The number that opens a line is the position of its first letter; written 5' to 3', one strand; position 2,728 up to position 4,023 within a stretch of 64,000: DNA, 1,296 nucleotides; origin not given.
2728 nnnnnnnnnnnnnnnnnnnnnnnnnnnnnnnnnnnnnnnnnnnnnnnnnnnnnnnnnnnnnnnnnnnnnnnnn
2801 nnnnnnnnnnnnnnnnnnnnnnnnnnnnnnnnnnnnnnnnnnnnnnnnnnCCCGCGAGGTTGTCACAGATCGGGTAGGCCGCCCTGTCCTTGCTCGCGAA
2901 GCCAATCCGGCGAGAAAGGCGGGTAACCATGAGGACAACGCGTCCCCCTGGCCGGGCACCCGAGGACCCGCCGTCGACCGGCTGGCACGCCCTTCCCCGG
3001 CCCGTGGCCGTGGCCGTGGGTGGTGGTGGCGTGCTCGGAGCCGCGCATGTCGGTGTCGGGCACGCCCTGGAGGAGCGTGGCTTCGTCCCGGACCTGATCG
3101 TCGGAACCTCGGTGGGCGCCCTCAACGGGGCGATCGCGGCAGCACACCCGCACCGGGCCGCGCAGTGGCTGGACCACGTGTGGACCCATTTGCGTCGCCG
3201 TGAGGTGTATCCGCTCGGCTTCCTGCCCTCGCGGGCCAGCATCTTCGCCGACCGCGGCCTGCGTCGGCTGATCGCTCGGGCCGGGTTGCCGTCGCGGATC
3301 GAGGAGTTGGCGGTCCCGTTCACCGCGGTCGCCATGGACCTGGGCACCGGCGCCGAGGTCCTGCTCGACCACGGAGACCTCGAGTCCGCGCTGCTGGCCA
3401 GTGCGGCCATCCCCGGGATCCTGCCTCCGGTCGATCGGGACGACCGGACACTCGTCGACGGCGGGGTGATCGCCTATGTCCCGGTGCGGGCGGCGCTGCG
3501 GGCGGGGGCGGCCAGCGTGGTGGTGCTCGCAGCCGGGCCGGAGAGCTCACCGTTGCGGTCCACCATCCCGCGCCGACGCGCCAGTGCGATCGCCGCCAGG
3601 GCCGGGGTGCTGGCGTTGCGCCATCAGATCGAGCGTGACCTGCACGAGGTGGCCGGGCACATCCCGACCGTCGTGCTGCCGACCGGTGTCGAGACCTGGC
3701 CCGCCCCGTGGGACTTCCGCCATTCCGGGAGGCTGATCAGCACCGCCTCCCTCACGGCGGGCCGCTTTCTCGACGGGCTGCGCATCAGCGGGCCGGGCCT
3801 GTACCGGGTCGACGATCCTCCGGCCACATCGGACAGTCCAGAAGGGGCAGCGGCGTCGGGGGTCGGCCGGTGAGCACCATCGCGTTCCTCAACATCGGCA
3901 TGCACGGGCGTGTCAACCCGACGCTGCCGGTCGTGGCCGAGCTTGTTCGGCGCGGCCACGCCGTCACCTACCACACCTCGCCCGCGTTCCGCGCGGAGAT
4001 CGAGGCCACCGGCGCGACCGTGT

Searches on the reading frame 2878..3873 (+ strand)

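Call 70: search_protein_families(library=pfam, proteins=[window:2878-3873:+], max_evalue=0.00001)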
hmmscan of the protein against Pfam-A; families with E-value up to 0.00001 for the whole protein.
window:2878-3873:+ (331 aa): 1 family
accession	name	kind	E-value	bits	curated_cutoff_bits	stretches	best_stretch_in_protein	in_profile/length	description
PF01734.28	Patatin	-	2.9e-29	103.1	27.7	1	46-207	2-191/191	Patatin-like phospholipase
